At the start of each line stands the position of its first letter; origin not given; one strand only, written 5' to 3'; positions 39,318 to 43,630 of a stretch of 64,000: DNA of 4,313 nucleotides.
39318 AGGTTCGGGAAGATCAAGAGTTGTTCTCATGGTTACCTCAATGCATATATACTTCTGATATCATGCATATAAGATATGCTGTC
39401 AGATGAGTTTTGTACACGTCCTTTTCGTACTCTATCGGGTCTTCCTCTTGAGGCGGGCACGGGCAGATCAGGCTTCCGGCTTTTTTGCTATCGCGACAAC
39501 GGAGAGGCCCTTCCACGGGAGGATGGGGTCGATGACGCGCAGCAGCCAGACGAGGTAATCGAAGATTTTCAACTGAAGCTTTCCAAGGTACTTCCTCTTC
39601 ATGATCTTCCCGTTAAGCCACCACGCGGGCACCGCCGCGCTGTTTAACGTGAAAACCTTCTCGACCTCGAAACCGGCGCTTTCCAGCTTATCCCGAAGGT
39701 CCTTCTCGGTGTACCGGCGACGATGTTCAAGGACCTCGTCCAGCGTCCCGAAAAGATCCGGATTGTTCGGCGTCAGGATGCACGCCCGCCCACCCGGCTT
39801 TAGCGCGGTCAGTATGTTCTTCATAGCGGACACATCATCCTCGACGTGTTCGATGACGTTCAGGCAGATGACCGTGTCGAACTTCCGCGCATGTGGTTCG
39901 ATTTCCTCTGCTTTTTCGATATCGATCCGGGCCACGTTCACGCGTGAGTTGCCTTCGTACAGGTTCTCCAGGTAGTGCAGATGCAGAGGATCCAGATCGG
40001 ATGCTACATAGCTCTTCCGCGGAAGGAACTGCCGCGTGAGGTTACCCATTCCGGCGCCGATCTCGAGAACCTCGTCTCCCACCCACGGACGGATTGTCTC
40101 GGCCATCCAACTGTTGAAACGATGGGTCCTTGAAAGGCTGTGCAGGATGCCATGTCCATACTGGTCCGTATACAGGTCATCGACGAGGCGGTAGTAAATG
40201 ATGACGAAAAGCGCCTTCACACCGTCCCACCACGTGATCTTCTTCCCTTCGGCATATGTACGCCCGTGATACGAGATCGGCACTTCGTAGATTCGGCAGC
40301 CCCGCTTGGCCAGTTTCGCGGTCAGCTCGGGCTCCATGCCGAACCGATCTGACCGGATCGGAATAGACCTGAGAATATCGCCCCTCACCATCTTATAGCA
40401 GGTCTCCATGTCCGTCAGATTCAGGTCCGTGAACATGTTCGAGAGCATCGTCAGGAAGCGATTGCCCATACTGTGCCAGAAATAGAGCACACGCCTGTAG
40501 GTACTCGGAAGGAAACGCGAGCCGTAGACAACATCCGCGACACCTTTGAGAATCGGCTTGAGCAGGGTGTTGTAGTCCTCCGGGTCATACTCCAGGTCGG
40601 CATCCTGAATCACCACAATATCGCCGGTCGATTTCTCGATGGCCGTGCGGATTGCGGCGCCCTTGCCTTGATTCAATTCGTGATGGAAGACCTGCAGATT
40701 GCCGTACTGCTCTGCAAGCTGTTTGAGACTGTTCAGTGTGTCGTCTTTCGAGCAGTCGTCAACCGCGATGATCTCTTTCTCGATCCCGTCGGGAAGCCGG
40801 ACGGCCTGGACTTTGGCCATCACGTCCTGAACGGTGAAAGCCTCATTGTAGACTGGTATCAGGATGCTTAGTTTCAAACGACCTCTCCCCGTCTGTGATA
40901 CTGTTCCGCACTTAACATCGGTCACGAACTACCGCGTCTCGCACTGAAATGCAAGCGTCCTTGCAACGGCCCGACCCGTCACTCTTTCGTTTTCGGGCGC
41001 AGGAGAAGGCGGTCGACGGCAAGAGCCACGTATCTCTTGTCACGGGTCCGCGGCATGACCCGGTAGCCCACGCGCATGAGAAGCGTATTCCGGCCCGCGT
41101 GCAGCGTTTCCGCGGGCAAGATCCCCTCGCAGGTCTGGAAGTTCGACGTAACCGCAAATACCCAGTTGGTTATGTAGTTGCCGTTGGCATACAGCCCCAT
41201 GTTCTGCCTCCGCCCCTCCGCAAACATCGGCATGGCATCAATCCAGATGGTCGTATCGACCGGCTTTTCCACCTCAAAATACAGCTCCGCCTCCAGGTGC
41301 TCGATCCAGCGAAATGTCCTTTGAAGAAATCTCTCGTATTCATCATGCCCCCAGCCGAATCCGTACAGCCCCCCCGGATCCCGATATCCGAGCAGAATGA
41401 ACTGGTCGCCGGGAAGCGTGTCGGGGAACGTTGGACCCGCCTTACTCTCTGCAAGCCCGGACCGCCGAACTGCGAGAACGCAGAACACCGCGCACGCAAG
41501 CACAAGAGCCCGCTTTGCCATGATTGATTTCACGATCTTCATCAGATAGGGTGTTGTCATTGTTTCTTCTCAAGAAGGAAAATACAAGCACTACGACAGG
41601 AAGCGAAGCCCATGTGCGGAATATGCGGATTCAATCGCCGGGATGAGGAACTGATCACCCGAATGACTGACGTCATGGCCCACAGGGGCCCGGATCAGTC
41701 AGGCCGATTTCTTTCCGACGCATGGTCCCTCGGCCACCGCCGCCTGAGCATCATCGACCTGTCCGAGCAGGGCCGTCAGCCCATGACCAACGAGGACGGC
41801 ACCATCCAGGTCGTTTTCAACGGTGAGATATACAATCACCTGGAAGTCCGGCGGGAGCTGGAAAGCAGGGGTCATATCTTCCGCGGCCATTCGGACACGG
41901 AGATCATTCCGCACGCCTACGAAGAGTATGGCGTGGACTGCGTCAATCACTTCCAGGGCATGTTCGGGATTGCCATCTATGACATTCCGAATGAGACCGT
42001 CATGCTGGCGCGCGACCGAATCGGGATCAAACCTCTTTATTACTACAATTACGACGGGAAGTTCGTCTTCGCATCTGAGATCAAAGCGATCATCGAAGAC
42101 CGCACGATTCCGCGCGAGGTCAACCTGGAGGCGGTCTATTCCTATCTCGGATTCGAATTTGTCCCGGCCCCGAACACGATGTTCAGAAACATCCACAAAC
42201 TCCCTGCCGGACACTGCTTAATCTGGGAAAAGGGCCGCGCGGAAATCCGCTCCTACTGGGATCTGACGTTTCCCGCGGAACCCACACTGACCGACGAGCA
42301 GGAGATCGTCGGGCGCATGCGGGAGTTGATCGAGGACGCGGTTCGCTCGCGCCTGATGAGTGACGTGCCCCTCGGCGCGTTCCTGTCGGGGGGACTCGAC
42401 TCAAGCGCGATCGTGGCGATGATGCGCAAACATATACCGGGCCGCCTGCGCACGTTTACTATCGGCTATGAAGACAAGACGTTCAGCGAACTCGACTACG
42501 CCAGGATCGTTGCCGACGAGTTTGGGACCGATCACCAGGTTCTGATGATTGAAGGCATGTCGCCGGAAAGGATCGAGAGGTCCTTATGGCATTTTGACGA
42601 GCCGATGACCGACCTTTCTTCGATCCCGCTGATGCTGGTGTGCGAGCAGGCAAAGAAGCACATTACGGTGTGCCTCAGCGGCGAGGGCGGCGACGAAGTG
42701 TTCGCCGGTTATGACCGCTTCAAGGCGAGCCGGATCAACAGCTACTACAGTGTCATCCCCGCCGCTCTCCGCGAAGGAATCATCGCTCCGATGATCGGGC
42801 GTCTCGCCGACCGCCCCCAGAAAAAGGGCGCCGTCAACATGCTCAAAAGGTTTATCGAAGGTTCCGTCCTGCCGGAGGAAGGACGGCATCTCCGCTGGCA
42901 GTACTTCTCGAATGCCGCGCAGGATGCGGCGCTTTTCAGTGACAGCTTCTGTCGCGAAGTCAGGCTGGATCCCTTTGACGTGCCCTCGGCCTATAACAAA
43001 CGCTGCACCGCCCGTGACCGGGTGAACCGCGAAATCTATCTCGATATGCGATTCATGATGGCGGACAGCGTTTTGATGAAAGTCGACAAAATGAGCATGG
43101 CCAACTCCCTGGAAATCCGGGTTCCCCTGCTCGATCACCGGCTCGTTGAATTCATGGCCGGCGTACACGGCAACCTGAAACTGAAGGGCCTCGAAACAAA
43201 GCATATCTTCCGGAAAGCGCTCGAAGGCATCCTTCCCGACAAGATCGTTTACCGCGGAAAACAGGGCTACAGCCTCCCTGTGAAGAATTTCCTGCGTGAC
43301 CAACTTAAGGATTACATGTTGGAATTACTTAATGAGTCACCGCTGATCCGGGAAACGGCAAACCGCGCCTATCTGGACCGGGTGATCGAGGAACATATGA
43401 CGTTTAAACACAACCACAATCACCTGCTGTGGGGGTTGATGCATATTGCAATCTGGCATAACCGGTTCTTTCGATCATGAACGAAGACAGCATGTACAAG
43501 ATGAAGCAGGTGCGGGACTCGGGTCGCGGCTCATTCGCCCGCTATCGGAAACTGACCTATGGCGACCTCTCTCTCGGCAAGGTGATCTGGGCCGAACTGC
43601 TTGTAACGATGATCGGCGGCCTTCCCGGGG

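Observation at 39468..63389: Candidate undescribed lipid-carrier glycosylation system: six different GT-C transferases plus GT2 donor synthase and PIG-L deacetylase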

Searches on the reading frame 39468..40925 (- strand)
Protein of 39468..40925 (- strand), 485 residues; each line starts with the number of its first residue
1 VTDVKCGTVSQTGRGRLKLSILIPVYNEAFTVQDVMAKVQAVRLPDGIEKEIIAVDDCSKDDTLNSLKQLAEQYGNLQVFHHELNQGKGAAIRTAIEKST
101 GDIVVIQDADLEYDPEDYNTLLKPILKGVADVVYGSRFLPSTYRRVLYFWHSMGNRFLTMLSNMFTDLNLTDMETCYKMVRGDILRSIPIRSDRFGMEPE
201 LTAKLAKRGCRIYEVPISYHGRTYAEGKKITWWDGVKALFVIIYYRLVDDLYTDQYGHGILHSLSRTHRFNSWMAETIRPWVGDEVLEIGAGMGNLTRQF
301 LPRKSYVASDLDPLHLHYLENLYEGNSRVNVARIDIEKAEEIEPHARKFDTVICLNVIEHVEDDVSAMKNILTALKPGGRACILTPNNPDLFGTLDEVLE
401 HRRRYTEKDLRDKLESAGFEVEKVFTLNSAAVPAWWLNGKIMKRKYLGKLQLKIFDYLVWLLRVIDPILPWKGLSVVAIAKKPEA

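Call 4: search_protein_families(library=pfam, proteins=[window:39468-40925:-], max_evalue=0.01)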
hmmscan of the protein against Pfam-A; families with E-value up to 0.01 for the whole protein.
window:39468-40925:- (485 aa): 12 families
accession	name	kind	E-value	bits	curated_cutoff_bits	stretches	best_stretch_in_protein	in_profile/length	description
PF00535.33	Glycos_transf_2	-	4.4e-30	105.3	23.3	1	20-185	1-164/168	Glycosyl transferase family 2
PF08242.18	Methyltransf_12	-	5e-17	62.9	30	1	287-380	1-97/98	Methyltransferase domain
PF13489.12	Methyltransf_23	-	7e-17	62.1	27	1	283-423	23-163/164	Methyltransferase domain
PF13649.12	Methyltransf_25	-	2.8e-13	50.8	27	1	286-379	1-97/97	Methyltransferase domain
PF08241.18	Methyltransf_11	-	8.1e-12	46.1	21.2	1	287-382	1-94/95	Methyltransferase domain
PF13847.12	Methyltransf_31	-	1.8e-10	41.1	27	1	283-400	4-120/145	Methyltransferase domain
PF13641.12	Glyco_tranf_2_3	-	7.8e-05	23.2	27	1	19-116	3-102/230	Glycosyltransferase like family 2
PF05219.18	DREV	-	0.00022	20.9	26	1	278-383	89-186/265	DREV methyltransferase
PF05891.18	Methyltransf_PK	-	0.00031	20.8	27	1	285-421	58-196/218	AdoMet dependent proline di-methyltransferase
PF10111.15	Glyco_tranf_2_2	-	0.00093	19.2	27.3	1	20-123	1-104/276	Glycosyltransferase like family 2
PF00398.26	RrnaAD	-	0.0011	18.6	24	1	283-342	31-91/263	Ribosomal RNA adenine dimethylase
PF08003.17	Methyltransf_9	-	0.0067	15.9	23.8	0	277-384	110-218/315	Protein of unknown function (DUF1698)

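Call 42: search_solved_structures(query=window:39468-40925:-, max_evalue=0.001)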
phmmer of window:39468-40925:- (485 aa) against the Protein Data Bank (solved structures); distinct sequences matched with E-value up to 0.001: 31.
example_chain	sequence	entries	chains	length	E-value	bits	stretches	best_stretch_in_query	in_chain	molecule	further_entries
5mlz_A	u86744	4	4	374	2.5e-15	59.4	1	16-228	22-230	Dolichol monophosphate mannose synthase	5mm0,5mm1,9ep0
5ekp_C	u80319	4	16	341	2e-12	49.8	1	14-153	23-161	Uncharacterized glycosyltransferase sll0501 | Glycosyltransferase sll0501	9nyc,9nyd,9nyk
5eke_A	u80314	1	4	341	2e-12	49.8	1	14-153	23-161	Uncharacterized glycosyltransferase sll0501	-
9nye_A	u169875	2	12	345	2.1e-12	49.7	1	14-153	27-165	Glycosyltransferase sll0501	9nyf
9hwj_A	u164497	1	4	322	1.1e-09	40.7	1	18-227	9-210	Undecaprenyl-phosphate 4-deoxy-4-formamido-L-arabinose transferase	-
6yv7_B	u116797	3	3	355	2.1e-09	39.8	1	16-132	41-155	Glycosyl transferase, family 2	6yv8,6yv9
6yv7_A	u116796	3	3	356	2.1e-09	39.8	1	16-132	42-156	Glycosyl transferase, family 2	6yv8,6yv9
3bcv_A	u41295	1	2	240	1.7e-08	36.8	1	18-134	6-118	Putative glycosyltransferase protein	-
9bhc_C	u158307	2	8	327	6.4e-08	34.9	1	18-225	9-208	Undecaprenyl-phosphate 4-deoxy-4-formamido-L-arabinose transferase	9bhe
8vxh_A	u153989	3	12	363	7.1e-08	34.8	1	18-224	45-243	Undecaprenyl-phosphate 4-deoxy-4-formamido-L-arabinose transferase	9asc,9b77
1vl5_A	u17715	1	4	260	1.1e-07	34.2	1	261-438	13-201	unknown conserved protein BH2331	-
4kdr_A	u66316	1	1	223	2.8e-07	32.8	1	272-387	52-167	3-demethylubiquinone-9 3-methyltransferase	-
5dpm_A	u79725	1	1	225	2.9e-07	32.8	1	272-387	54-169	Ubiquinone biosynthesis O-methyltransferase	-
4kdc_A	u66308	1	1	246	3.8e-07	32.4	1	272-387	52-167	3-demethylubiquinone-9 3-methyltransferase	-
4y6n_A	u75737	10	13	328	5e-07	32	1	14-147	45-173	Glucosyl-3-phosphoglycerate synthase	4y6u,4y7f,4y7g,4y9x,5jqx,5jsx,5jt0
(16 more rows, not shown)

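Call 43: search_protein_families(library=ncbifam, proteins=[window:39468-40925:-], max_evalue=0.00001)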
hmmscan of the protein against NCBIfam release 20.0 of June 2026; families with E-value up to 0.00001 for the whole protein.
window:39468-40925:- (485 aa): 23 families
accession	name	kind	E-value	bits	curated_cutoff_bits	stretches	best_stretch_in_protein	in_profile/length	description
TIGR04182.1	glyco_TIGR04182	equivalog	3e-30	105.6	325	1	19-242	2-214/293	S-layer glycoprotein N-glycosyltransferase AglJ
TIGR03937.1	PgaC_IcaA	equivalog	9.3e-19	67.7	422.3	1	18-123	46-148/407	poly-beta-1,6-N-acetyl-D-glucosamine synthase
NF058614.1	PPMAGASynPpgS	equivalog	1.6e-17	63.7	370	1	21-240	4-217/226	polyprenyl-phospho-N-acetylgalactosaminyl synthase PpgS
NF047588.1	GlcsyltransPgfSStrep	equivalog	1e-16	61.1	500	1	17-180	1-159/308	glycosyltransferase PgfS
NF041391.1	DPhHxTase_Halo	equivalog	4e-15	55.4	375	1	25-223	3-187/213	dolichyl-phosphate hexose transferase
NF007986.1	PRK10714.1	equivalog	5.7e-15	55.1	529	1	18-228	7-209/316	undecaprenyl-phosphate 4-deoxy-4-formamido-L-arabinose transferase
NF007482.0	PRK10073.1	equivalog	1.8e-14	53.5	423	1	17-132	6-117/334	glycosyltransferase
NF010496.0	PRK13915.1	equivalog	4.8e-13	48.9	262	1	15-128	29-145/307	glucosyl-3-phosphoglycerate synthase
NF041875.1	EPS_EpsD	equivalog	8.9e-13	48.3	370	1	19-160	1-139/325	exopolysaccharide biosynthesis glycosyltransferase EpsD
NF047683.1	TeichurnBiosyTuaG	equivalog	1.3e-10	41.4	400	1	18-122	7-108/252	teichuronic acid biosynthesis protein TuaG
TIGR04283.1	glyco_like_mftF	equivalog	4.9e-10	39.4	182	1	19-127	1-98/221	TIGR04283 family arsenosugar biosynthesis glycosyltransferase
NF043040.1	corrin_prot_MT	hypoth_equivalog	9.6e-10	38.2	180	1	255-384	14-148/216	corrinoid protein-associated methyltransferase CpaM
TIGR01983.1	UbiG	equivalog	1.2e-09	37.8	102.95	1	280-387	47-155/228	bifunctional 2-polyprenyl-6-hydroxyphenol methylase/3-demethylubiquinol 3-O-methyltransferase UbiG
TIGR03111.1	glyc2_xrt_Gpos1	hypoth_equivalog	2.2e-09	36.7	363.95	1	18-115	50-146/439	TIGR03111 family XrtG-associated glycosyltransferase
NF038302.1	EPS_HpsE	equivalog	2.2e-09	36.7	300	1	18-110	2-96/307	hormogonium polysaccharide biosynthesis glycosyltransferase HpsE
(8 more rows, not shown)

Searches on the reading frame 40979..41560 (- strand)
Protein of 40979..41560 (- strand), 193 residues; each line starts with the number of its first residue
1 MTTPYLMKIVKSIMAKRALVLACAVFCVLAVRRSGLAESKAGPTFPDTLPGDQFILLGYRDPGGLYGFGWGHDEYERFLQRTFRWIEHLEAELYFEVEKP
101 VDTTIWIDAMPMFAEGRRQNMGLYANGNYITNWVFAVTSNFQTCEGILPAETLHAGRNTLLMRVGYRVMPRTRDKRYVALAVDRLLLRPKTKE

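Call 64: search_protein_families(library=pfam, proteins=[window:40979-41560:-], max_evalue=0.01)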
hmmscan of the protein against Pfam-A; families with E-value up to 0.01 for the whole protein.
window:40979-41560:- (193 aa): 0 families

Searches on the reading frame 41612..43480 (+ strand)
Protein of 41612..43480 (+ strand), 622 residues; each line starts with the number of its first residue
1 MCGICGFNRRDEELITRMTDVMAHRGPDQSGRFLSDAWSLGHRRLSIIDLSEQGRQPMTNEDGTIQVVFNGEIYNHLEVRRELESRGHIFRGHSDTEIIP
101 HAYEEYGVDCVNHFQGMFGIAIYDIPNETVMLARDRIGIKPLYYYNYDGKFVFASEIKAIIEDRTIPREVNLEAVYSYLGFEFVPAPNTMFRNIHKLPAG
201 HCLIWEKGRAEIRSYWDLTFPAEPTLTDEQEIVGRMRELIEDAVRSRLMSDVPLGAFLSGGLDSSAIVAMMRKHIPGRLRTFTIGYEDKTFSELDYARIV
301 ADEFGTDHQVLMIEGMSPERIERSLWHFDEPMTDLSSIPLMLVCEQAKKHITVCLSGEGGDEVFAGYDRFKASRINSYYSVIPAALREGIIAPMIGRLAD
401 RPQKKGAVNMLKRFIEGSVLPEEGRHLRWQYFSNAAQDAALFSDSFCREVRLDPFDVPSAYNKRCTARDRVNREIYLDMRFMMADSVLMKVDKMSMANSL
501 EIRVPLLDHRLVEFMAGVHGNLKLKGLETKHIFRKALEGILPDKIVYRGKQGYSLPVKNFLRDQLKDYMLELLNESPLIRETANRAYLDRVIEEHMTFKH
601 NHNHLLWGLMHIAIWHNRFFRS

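Call 4: search_protein_families(library=pfam, proteins=[window:41612-43480:+], max_evalue=0.01)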
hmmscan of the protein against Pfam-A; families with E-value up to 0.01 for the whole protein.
window:41612-43480:+ (622 aa): 6 families
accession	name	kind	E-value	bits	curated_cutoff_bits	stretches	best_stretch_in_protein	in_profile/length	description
PF00733.27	Asn_synthase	-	2.7e-97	327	21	1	236-616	2-353/354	Asparagine synthase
PF13537.11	GATase_7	-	2.4e-46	157.2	25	1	42-161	1-122/123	Glutamine amidotransferase domain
PF13522.11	GATase_6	-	1.8e-40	138.4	27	1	27-156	1-130/130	Glutamine amidotransferase domain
PF06508.19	QueC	-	5.8e-05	23.1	22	1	257-315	5-62/210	Queuosine biosynthesis protein QueC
PF12481.13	DUF3700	-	0.0024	17.8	27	1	110-160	125-176/228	Aluminium induced protein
PF02540.23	NAD_synthase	-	0.0062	16.1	21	0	235-315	4-83/242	NAD synthase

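Call 43: search_protein_families(library=ncbifam, proteins=[window:41612-43480:+], max_evalue=0.00001)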
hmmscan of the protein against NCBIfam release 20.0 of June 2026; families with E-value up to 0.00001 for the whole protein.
window:41612-43480:+ (622 aa): 9 families
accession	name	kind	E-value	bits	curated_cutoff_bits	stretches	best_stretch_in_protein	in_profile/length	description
TIGR03108.1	eps_aminotran_1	hypoth_equivalog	6.6e-173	576.8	816.9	1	1-612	1-621/628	XrtA/PEP-CTERM system amidotransferase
TIGR01536.1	asn_synth_AEB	equivalog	1.4e-151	506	267.1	1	2-553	1-517/517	asparagine synthase (glutamine-hydrolyzing)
TIGR03104.1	trio_amidotrans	equivalog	4.8e-124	414.7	570.1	2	1-370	1-383/589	N-acetylglutaminylglutamine amidotransferase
NF006949.0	PRK09431.1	equivalog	4.2e-101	339.2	499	3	1-162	1-167/554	asparagine synthase B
NF033535.1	lass_lactam_cya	exception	3.4e-86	290.2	525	2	4-370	4-383/668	lasso peptide isopeptide bond-forming cyclase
NF033561.1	macrolact_Ik_Al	subfamily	2.5e-20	72.6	300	1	110-365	75-332/561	albusnodin/ikarugamycin family macrolactam cyclase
TIGR01134.1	purF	equivalog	5.9e-11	42.4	350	1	34-175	62-214/432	amidophosphoribosyltransferase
TIGR01135.1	glmS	equivalog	6.5e-11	41.4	418.05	1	53-162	82-199/607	glutamine--fructose-6-phosphate transaminase (isomerizing)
NF001484.0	PRK00331.1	subfamily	2.1e-10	39.6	381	1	51-162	81-200/601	isomerizing glutamine--fructose-6-phosphate transaminase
